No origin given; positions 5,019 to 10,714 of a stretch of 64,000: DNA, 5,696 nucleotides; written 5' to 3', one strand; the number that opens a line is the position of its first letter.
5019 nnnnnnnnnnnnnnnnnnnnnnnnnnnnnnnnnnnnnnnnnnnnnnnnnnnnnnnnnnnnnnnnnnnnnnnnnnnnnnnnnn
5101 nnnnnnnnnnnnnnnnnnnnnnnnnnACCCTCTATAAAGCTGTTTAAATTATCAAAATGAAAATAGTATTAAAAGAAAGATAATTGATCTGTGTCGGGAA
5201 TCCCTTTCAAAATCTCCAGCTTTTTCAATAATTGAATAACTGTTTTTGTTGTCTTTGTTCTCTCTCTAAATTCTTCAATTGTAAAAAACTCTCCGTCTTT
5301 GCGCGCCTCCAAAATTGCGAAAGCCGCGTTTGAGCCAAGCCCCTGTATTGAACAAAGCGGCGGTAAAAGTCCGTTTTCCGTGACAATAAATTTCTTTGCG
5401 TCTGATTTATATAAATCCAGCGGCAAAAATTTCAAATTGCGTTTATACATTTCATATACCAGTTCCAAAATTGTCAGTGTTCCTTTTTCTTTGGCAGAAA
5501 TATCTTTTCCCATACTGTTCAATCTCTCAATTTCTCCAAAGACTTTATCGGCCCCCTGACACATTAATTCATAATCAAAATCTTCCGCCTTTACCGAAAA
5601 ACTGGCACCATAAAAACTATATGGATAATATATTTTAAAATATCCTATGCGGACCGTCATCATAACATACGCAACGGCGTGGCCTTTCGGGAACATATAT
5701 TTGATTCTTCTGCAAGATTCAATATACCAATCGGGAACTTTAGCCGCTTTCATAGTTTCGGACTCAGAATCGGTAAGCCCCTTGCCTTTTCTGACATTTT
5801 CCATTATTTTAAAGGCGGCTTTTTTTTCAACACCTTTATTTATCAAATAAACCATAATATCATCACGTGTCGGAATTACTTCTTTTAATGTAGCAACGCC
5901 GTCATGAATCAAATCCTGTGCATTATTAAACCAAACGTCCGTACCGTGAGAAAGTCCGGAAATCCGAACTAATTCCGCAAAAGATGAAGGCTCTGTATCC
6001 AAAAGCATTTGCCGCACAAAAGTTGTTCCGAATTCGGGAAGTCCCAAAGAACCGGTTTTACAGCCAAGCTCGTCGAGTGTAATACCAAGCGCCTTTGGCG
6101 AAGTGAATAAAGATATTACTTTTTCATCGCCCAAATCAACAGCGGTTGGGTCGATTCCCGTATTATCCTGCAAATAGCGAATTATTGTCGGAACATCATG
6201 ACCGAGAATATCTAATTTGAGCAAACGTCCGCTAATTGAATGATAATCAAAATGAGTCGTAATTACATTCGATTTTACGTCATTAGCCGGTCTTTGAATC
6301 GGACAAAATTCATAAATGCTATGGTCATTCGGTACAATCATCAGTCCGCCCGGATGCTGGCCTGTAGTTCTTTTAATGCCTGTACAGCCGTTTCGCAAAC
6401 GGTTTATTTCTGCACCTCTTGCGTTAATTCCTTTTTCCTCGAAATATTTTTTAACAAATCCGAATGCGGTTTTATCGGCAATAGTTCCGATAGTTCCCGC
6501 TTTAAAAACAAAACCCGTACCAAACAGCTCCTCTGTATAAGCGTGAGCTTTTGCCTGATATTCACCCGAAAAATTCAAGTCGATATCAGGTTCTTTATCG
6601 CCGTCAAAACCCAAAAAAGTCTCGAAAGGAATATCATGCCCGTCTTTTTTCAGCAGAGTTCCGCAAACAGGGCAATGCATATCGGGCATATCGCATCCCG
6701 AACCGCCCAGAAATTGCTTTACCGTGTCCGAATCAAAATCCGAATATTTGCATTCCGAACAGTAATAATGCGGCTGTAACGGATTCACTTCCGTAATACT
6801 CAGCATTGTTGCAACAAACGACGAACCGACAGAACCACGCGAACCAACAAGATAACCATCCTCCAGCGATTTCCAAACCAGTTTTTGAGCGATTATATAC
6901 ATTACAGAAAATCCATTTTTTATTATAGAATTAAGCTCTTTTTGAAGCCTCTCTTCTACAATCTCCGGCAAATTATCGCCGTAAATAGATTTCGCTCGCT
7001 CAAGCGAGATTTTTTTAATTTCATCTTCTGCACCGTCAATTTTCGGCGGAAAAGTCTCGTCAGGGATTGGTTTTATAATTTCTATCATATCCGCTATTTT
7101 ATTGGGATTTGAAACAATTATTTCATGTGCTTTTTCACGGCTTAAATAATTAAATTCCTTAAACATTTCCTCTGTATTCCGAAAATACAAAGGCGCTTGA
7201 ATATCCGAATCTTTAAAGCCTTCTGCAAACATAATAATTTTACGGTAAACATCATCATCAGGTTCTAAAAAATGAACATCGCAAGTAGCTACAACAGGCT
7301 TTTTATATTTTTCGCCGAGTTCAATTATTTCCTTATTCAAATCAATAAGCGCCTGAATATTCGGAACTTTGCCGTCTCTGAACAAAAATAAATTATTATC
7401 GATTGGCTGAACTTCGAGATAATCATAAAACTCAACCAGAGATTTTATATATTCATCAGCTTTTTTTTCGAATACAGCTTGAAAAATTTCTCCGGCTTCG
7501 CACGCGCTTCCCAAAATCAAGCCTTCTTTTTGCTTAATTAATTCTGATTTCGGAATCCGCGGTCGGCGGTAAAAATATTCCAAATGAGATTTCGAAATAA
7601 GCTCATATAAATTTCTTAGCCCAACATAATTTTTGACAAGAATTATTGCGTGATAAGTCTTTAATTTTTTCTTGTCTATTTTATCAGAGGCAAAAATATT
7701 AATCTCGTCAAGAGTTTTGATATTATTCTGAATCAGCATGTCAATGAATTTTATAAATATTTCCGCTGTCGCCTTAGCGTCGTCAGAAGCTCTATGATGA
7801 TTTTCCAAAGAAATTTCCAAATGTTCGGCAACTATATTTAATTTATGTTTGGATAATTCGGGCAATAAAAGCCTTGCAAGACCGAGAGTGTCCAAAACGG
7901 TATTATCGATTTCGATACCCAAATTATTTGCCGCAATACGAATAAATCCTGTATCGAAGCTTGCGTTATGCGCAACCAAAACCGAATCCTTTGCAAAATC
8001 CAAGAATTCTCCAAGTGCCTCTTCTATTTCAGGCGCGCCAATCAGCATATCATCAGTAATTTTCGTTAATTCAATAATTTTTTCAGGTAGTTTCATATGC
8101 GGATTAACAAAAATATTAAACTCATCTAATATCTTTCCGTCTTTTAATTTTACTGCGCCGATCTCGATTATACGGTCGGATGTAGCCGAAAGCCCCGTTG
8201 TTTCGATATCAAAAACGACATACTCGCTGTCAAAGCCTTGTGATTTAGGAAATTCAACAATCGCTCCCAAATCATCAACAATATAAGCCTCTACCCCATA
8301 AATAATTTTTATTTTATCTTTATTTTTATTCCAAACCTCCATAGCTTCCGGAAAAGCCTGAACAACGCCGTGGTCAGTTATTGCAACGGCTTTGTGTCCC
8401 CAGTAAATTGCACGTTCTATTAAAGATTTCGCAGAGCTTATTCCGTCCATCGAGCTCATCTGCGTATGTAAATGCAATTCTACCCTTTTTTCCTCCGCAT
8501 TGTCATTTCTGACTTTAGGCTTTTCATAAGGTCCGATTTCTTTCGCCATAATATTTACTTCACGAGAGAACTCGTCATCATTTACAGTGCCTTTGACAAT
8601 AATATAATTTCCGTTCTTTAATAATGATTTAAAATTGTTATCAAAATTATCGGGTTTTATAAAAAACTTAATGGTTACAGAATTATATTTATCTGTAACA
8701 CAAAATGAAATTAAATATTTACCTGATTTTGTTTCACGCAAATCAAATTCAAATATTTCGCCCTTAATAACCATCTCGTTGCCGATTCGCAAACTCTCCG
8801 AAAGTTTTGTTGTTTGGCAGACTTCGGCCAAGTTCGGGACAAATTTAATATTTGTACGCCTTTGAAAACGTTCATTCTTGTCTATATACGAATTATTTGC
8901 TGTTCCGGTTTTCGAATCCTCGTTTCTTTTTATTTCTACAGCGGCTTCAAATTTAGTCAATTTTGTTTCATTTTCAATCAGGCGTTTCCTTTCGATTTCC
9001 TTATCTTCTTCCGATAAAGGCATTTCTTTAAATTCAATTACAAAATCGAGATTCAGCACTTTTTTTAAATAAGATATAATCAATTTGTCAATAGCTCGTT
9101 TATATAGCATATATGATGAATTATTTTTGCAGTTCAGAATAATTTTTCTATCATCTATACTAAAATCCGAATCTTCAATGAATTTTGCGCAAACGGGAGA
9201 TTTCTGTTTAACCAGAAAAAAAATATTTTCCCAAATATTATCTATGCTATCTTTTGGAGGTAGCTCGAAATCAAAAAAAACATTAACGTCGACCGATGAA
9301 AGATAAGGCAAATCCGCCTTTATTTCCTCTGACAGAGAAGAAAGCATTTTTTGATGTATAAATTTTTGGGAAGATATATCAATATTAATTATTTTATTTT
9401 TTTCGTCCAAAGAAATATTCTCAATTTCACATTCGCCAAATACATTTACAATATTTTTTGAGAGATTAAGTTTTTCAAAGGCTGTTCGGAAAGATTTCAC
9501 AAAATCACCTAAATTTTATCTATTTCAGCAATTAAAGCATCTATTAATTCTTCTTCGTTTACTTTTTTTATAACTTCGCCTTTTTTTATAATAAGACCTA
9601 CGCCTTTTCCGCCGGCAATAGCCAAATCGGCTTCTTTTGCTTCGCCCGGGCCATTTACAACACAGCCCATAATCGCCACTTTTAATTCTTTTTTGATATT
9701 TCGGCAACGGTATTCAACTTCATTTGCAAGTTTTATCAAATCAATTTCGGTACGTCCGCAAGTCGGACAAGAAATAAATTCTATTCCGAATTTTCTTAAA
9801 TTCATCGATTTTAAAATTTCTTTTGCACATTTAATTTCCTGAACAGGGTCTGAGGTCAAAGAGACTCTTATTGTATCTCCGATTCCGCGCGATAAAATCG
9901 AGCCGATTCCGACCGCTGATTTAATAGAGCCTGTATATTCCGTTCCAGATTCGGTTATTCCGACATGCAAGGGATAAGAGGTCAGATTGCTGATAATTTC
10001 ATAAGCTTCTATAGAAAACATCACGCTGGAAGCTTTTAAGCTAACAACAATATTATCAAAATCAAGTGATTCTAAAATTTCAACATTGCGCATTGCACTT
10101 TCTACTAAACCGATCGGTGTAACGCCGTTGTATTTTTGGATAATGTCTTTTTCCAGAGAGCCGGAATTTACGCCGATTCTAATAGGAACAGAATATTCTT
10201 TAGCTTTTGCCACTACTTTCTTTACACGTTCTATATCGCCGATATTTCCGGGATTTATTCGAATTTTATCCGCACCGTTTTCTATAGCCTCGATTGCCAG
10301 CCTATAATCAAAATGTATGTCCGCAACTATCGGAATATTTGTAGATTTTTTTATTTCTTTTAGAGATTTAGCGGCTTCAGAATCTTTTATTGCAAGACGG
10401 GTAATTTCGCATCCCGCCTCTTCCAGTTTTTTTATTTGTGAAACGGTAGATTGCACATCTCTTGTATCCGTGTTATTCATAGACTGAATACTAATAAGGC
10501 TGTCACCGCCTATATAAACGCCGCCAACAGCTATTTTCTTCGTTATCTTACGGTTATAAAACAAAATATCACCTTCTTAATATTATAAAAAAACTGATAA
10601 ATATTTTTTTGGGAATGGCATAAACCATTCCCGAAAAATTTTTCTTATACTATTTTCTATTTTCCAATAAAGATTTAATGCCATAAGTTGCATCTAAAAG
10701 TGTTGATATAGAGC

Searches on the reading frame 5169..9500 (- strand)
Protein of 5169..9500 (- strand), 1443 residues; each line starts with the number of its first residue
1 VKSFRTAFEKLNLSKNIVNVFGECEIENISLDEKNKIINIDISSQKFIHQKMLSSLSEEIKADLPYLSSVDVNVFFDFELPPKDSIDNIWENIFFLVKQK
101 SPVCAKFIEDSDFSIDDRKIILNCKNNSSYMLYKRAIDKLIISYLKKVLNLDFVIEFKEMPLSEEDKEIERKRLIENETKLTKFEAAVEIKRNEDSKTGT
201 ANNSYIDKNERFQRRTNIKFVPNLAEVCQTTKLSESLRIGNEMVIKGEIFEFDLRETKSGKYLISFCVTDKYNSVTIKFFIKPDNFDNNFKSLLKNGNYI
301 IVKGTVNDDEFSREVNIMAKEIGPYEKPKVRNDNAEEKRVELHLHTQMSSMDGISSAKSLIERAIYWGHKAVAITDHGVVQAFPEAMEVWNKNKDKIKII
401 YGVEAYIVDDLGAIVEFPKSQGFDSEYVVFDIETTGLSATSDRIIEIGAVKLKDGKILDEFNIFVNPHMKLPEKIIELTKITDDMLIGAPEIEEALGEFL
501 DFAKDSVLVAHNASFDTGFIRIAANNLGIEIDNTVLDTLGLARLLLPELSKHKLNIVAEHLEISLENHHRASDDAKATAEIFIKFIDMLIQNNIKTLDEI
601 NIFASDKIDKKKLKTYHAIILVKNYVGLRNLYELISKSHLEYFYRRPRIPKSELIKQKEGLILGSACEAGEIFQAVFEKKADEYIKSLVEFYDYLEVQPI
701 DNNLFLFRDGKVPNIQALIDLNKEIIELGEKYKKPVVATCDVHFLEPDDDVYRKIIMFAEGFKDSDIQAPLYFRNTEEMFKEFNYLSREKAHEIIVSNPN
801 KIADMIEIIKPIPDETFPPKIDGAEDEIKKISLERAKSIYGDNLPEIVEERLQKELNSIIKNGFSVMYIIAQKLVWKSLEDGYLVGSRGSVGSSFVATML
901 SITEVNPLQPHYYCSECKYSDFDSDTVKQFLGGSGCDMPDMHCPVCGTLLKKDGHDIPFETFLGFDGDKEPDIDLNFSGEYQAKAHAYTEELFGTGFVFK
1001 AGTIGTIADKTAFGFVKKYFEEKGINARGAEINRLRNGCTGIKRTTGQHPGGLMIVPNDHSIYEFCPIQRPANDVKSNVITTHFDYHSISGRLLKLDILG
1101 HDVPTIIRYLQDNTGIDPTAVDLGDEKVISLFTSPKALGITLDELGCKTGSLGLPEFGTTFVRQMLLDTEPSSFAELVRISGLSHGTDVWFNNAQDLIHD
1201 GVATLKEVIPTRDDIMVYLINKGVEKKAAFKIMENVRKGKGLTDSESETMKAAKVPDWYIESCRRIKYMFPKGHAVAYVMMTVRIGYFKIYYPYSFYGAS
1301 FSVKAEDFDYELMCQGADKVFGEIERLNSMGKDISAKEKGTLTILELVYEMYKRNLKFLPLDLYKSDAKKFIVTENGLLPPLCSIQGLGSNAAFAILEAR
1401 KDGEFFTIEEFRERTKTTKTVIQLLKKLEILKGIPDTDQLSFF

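Call 10: search_protein_families(library=pfam, proteins=[window:5169-9500:-])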
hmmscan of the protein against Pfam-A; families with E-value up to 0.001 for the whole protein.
window:5169-9500:- (1443 aa): 11 families
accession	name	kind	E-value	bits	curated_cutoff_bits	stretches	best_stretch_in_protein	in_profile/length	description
PF07733.18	DNA_pol3_alpha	-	2.6e-57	194.8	23.9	1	827-1100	2-260/260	Bacterial DNA polymerase III alpha NTPase domain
PF00929.31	RNase_T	-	1.7e-37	129.9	24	1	428-582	1-164/164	Exonuclease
PF02811.25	PHP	-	3.8e-30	105.8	26.4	1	341-698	1-162/164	PHP domain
PF17657.6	DNA_pol3_finger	-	7.6e-24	84.3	22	1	1104-1244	2-150/166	Bacterial DNA polymerase III alpha subunit finger domain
PF14579.12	HHH_6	-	2.9e-10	40.7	25.6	1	1356-1432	2-81/90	Helix-hairpin-helix motif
PF11490.13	DNA_pol3_a_NII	-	9.8e-10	38.8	26.3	1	90-183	3-99/117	DNA polymerase III polC-type N-terminus II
PF14480.11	DNA_pol3_a_NI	-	5.9e-08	33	22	1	4-71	2-69/72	DNA polymerase III polC-type N-terminus I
PF16473.11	Rv2179c-like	-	1.8e-06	28.2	27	1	428-582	3-173/177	3'-5' exoribonuclease Rv2179c-like domain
PF01336.31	tRNA_anti-codon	-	3.6e-06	27.3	27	1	244-322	2-72/75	OB-fold nucleic acid binding domain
PF13482.12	RNase_H_2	-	8.8e-05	22.9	22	0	429-566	2-118/165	RNase_H superfamily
PF21762.3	DEDDh_C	-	0.00024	21.8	27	0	504-584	106-187/188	DNA polymerase III subunit epsilon-like, C-terminal domain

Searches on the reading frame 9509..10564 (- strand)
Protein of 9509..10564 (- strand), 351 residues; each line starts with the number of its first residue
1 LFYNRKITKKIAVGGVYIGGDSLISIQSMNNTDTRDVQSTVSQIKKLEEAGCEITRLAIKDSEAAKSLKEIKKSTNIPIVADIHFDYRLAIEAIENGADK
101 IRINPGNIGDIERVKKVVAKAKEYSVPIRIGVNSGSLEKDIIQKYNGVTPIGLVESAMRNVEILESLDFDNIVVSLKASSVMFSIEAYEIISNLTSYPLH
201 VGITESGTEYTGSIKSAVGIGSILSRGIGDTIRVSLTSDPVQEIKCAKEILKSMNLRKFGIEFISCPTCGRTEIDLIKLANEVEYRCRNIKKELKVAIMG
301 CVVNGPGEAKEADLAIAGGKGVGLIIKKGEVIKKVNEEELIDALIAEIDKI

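Call 11: search_protein_families(library=pfam, proteins=[window:9509-10564:-])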
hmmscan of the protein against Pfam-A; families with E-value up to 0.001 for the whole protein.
window:9509-10564:- (351 aa): 2 families
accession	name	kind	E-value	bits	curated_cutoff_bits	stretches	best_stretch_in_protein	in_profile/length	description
PF04551.19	GcpE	-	1.5e-150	501.4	32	1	8-350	1-343/343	GcpE protein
PF07503.17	zf-HYPF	-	0.0003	21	23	1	245-270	4-28/34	HypF finger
